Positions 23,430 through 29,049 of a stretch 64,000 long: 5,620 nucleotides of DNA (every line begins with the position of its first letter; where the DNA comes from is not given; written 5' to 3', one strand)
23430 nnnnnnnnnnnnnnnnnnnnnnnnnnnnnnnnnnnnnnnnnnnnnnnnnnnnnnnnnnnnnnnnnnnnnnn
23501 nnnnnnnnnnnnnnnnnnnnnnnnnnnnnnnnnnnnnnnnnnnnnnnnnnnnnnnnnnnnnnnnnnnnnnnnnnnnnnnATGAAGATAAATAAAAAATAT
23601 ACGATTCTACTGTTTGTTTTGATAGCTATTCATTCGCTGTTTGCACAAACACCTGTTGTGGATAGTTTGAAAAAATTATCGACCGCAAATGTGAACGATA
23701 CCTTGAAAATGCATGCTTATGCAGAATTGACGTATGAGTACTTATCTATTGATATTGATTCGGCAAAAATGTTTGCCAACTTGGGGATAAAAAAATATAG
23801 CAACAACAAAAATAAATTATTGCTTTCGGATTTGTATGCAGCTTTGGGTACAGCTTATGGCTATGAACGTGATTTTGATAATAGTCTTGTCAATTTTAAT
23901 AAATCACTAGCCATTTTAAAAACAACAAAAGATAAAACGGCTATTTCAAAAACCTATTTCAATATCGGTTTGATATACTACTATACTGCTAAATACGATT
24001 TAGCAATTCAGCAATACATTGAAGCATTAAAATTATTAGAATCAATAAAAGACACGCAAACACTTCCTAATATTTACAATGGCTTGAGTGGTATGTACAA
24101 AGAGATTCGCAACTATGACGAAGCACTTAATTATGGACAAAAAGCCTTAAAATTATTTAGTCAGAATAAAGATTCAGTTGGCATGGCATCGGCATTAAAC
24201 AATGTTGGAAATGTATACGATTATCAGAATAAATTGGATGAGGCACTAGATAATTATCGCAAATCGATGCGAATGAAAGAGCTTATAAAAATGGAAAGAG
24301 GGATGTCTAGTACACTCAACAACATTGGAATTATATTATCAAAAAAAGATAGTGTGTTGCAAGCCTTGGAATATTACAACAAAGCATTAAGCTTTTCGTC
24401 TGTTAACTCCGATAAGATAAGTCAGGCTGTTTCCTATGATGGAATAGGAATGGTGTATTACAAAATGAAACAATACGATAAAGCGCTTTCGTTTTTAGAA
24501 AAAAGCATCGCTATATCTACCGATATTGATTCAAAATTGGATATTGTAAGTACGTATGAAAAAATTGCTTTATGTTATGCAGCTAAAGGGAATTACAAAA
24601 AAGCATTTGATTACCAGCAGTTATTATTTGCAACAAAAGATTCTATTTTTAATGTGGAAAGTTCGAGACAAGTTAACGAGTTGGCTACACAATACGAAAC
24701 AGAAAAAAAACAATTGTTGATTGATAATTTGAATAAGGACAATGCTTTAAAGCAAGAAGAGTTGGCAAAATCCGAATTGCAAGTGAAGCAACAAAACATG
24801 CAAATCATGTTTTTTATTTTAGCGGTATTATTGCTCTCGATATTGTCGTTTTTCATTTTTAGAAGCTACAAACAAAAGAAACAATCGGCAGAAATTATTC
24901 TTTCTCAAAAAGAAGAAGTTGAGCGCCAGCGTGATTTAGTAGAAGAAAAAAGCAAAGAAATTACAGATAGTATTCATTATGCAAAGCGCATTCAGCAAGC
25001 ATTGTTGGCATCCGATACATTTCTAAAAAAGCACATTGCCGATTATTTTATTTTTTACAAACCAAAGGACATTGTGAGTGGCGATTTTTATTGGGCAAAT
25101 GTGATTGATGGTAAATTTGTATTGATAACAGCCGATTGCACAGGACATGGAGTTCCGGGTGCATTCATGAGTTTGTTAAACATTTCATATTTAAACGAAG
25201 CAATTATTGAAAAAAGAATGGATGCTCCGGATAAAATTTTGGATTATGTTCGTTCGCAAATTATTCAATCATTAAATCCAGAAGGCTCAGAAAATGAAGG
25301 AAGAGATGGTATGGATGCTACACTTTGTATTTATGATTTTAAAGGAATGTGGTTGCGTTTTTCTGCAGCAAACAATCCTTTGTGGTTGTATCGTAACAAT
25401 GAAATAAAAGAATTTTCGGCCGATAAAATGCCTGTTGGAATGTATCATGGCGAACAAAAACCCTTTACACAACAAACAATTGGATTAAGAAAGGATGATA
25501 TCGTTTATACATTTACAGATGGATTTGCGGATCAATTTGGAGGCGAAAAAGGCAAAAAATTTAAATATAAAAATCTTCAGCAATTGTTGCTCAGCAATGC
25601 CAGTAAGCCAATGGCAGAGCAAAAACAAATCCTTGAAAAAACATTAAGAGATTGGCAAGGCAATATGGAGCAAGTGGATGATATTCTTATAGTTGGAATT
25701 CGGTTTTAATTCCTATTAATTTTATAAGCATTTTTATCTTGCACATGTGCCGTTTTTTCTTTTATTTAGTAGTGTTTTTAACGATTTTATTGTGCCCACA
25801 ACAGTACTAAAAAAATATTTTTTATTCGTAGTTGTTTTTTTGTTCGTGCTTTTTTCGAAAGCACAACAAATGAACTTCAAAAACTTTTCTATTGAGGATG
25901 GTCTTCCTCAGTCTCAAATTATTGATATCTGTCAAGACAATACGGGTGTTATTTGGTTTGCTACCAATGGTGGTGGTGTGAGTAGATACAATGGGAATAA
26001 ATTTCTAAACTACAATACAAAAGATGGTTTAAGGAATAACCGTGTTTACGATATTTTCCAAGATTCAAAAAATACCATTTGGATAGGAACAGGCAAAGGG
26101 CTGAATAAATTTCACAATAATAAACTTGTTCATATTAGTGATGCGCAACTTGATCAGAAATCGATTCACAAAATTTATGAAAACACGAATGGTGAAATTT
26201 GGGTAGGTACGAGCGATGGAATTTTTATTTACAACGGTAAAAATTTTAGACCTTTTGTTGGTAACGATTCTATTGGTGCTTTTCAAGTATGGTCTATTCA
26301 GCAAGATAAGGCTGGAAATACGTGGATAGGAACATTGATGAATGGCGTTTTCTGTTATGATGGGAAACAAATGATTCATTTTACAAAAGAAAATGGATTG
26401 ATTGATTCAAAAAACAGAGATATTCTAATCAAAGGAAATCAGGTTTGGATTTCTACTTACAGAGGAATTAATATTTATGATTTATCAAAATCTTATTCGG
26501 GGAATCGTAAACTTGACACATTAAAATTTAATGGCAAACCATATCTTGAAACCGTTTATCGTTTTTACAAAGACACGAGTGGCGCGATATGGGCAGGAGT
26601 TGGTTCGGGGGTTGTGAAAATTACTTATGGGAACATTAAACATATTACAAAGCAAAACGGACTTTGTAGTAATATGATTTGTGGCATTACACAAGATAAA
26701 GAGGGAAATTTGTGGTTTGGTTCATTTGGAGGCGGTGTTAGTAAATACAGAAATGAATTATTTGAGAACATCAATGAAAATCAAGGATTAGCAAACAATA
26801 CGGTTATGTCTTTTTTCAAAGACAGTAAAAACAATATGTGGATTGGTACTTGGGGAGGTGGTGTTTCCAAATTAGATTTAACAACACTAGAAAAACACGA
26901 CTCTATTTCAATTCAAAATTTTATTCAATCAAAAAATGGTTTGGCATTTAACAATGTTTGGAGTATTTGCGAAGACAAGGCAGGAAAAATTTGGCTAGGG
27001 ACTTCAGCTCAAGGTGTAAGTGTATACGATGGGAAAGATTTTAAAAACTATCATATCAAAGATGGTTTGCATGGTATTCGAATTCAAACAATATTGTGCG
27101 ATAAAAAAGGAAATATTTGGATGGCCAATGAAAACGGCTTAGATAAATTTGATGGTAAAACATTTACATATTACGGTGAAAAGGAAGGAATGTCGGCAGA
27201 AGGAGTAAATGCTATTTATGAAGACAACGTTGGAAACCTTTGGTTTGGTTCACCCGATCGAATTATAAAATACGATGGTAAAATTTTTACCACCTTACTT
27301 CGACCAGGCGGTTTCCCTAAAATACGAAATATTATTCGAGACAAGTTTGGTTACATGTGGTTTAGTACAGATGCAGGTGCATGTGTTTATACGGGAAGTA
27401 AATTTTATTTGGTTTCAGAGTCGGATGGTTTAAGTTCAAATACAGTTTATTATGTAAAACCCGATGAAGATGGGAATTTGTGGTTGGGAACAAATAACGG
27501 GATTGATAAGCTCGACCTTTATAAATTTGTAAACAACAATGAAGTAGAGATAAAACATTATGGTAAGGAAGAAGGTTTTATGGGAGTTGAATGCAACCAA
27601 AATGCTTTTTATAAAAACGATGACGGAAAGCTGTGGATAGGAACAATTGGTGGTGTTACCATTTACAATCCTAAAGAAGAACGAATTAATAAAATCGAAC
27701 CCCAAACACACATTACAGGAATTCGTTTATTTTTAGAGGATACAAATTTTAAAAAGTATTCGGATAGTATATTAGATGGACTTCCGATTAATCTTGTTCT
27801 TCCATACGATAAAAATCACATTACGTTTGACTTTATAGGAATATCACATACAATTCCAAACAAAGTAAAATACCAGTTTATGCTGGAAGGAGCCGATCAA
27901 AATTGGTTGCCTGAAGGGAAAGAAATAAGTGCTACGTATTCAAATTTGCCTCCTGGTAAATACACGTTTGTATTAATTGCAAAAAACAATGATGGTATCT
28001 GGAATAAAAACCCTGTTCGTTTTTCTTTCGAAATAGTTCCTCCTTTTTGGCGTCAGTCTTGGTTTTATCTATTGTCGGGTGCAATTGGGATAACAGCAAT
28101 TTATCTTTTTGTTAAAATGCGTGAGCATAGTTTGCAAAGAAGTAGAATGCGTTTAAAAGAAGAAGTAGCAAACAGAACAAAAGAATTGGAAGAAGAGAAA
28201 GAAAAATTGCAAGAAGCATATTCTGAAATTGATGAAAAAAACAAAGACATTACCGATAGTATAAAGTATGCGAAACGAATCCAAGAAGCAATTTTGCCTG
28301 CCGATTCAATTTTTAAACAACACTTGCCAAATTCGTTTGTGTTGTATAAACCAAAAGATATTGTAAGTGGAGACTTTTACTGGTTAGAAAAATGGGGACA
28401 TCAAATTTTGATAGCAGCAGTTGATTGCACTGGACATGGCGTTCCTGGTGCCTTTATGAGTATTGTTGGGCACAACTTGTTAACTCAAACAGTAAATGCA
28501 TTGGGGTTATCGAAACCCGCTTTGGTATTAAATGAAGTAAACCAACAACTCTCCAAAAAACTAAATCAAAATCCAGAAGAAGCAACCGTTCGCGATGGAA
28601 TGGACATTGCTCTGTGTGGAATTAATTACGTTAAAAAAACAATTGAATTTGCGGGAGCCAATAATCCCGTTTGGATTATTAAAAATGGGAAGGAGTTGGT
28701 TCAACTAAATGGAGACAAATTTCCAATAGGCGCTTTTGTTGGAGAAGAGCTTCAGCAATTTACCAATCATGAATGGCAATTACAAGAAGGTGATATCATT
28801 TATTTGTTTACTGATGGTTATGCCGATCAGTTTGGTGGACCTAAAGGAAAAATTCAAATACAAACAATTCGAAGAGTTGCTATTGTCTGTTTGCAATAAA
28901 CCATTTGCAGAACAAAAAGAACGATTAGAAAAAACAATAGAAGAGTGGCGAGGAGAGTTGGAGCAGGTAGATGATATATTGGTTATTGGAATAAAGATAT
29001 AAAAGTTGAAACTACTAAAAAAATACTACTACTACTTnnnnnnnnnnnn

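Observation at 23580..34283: Four sensor-phosphatase genes packed as one co-directional unit with alternating sensor types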

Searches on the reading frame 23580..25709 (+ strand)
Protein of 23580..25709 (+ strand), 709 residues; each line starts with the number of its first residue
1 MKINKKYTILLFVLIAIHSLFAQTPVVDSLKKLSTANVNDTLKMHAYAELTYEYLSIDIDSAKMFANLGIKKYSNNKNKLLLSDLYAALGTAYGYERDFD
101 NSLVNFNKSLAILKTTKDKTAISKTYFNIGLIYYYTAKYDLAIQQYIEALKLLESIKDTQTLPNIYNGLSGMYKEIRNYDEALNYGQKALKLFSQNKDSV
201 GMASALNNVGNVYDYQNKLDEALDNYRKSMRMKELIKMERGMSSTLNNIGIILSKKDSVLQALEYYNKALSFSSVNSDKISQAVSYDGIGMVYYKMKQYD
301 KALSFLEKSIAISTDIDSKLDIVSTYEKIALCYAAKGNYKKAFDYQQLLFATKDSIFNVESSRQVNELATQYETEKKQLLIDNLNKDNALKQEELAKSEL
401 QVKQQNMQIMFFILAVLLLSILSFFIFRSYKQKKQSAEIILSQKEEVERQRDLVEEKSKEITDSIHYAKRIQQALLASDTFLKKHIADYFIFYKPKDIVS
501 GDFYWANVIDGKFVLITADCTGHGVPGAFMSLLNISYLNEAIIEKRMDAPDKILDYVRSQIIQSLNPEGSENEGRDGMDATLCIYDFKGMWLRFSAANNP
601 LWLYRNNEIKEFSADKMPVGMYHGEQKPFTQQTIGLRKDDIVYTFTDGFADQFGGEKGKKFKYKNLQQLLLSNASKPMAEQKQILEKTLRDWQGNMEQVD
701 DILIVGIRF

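Call 9: search_protein_families(library=pfam, proteins=[window:23580-25709:+], max_evalue=0.01)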
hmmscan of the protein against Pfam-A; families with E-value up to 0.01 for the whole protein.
window:23580-25709:+ (709 aa): 15 families
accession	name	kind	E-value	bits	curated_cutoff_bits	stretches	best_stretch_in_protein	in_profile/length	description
PF13424.12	TPR_12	-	5.7e-41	139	30.1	3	164-234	4-76/77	Tetratricopeptide repeat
PF00515.34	TPR_1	-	2.8e-28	97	27.8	3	203-229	1-27/34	Tetratricopeptide repeat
PF07719.23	TPR_2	-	1.7e-26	90.5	27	3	286-312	4-30/34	Tetratricopeptide repeat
PF13374.12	TPR_10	-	7.2e-21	73.9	27.5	2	203-234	2-33/42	Tetratricopeptide repeat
PF07228.17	SpoIIE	-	2.4e-20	73.7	25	1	510-709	2-191/192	Stage II sporulation protein E (SpoIIE)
PF13181.12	TPR_8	-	3.6e-18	64.6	25.7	1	285-313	3-31/34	Tetratricopeptide repeat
PF17874.7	TPR_MalT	-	1.5e-10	41.3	45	2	203-345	40-183/336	MalT-like TPR region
PF13176.12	TPR_7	-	5.4e-08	32.8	27.9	0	286-315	2-31/36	Tetratricopeptide repeat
PF13432.12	TPR_16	-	0.00052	20.9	32.7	0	129-196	3-64/65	Tetratricopeptide repeat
PF13414.12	TPR_11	-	0.00091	19.3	26.8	0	210-228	1-19/42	TPR repeat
PF21325.3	SHPRH_helical-1st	-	0.0012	19.5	27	0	202-236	23-57/95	E3 ubiquitin-protein ligase SHPRH, first helical domain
PF12968.13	DUF3856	-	0.0012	19.2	27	0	165-195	57-87/143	Domain of Unknown Function (DUF3856)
PF10602.15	RPN7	-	0.0048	17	29.6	0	256-341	9-94/174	26S proteasome subunit RPN7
PF14559.12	TPR_19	-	0.0061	17.3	25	0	295-342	3-44/68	Tetratricopeptide repeat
PF13174.12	TPR_6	-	0.0098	16.9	26.3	0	289-308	6-25/33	Tetratricopeptide repeat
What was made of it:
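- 23580..25709 (+): g1: signal peptide, periplasmic TPR sensor, one transmembrane helix (24804-24860), linker, and SiaA-like PP2C module (24954-25706). 709 aa. Pfam TPR_12 at 5.7e-41 and SpoIIE at 2.4e-20 (call 9).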

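Call 79: search_protein_families(library=ncbifam, proteins=[window:23580-25709:+], max_evalue=0.00001)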
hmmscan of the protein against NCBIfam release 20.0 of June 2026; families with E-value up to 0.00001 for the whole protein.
window:23580-25709:+ (709 aa): 7 families
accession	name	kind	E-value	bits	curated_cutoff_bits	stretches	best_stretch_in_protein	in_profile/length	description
NF038263.1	prot_phos_SiaA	equivalog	3.8e-50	171.1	700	1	445-709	395-657/658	biofilm regulation protein phosphatase SiaA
NF053520.1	HK_Porph_FimS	equivalog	3.4e-36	124.7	600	2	5-211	3-212/618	sensor histidine kinase FimS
NF041717.1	HaaA_phane_TPR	equivalog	6.9e-14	50.9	1125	1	82-340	551-809/882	cyclophane-containing RiPP biosynthesis TPR protein HaaT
NF053617.1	SARPRegAfsRStmc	equivalog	6.6e-13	47.5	1430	1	114-271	727-884/986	SARP-family global regulator AfsR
NF002725.1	PRK02603.1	equivalog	2.1e-11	44.1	143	0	177-257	49-120/173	photosystem I assembly protein Ycf3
NF040959.1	MamA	equivalog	5.5e-09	35.8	200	0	88-234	76-204/204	magnetosome protein MamA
NF053779.1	BT3442_fam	equivalog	9.6e-09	34.5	940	0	165-458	106-406/563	BT3442 family protein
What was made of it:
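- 23580..25709 (+): NCBIfam SiaA C-terminal region at 3.8e-50 and FimS-like TPR at 3.4e-36 (call 79).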

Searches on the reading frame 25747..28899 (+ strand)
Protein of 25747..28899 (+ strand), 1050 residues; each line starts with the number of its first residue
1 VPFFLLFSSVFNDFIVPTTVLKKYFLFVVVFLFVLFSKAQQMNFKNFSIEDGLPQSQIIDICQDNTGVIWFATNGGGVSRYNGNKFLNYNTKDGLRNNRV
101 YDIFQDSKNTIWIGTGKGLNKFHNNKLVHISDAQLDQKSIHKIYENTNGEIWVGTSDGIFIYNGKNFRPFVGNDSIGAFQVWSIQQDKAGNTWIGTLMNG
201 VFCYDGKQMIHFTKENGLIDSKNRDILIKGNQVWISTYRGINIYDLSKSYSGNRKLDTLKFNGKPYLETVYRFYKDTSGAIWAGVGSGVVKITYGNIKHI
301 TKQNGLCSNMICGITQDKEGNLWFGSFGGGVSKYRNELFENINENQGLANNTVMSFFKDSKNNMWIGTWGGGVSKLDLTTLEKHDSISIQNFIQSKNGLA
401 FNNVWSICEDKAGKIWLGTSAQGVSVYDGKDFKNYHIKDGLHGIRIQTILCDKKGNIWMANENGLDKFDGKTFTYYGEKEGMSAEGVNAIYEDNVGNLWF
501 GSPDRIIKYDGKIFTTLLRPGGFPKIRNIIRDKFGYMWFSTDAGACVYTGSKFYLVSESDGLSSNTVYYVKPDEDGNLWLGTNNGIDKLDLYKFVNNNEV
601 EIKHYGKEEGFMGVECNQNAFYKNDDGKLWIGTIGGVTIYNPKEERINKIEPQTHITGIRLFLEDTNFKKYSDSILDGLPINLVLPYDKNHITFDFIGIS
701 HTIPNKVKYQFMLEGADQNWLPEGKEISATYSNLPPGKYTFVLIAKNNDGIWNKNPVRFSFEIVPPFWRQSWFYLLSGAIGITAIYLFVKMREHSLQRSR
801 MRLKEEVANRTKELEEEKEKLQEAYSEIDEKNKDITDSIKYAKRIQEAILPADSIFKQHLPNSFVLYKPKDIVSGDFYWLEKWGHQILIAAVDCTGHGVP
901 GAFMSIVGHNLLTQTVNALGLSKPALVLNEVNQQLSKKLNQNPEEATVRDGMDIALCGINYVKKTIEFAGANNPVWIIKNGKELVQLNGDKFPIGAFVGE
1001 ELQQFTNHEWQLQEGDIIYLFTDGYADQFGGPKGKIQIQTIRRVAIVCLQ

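Call 9: search_protein_families(library=pfam, proteins=[window:25747-28899:+], max_evalue=0.01)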
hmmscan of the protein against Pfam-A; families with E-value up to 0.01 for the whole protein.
window:25747-28899:+ (1050 aa): 5 families
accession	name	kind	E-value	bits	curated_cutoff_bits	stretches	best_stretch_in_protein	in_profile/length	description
PF07494.17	Reg_prop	-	1.2e-58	187.9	20.4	7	398-420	1-23/24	Two component regulator propeller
PF07228.17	SpoIIE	-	4.7e-18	66.3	25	1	885-1036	3-143/192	Stage II sporulation protein E (SpoIIE)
PF07495.19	Y_Y_Y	-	9.8e-16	57.9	26.6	1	702-763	3-64/65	Y_Y_Y domain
PF23748.1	Beta-prop_LRRK2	-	2e-05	24.2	26.9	0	346-385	269-308/359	LRRK2 beta propeller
PF24684.1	Vgb_lyase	-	0.0017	17.6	50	0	56-155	181-282/290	Virginiamycin B lyase family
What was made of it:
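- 25792..28899 (+): g2, the part in the first reading frame: signal peptide (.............), double beta-propeller plus Y_Y_Y sensor, transmembrane helix (28057-28113), and PP2C module from 28243. The ORF opens at GTG 25747, but GTG 25792 is the likely start. After the frameshift it runs into a stop at 28897-28899. Pfam Reg_prop at 1.2e-58, Y_Y_Y at 9.8e-16, and SpoIIE covering only profile positions 3-143 of 192 (call 9).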

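Call 49: search_solved_structures(query=window:25747-28899:+, max_evalue=0.001)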
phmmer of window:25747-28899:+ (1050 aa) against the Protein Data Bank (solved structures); distinct sequences matched with E-value up to 0.001: 5.
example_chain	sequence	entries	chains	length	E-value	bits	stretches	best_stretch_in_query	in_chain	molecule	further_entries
3v9f_A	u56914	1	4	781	1.2e-62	215.4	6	268-428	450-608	Two-component system sensor histidine kinase/response regulator, hybrid (One-component sys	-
4a2l_A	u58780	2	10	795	5.6e-58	199.9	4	64-421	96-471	TWO-COMPONENT SYSTEM SENSOR HISTIDINE KINASE/RESPONSE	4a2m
6k4e_A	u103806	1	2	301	7.6e-34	120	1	809-1034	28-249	Putative serine phosphatase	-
3ott_A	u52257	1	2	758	4.2e-31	111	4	98-371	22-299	Two-component system sensor histidine kinase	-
3va6_A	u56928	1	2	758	4.2e-31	111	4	98-371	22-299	Two-component system sensor histidine kinase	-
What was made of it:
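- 25792..28899 (+): PDB hits 3v9f at 1.2e-62 and 4a2l at 5.6e-58 (call 49).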

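Call 79: search_protein_families(library=ncbifam, proteins=[window:25747-28899:+], max_evalue=0.00001)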
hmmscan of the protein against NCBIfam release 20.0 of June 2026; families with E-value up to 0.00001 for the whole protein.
window:25747-28899:+ (1050 aa): 3 families
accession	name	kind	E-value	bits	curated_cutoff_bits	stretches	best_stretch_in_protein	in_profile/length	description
NF038263.1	prot_phos_SiaA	equivalog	4.9e-50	170.7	700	1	801-1034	373-606/658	biofilm regulation protein phosphatase SiaA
NF052228.1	T9SS_PorZ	equivalog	3.6e-26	91.9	260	2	43-138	464-572/757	type IX secretion system anionic LPS delivery protein PorZ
TIGR02865.1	spore_II_E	equivalog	7.2e-06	24.3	490.8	0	868-1032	561-711/764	stage II sporulation protein E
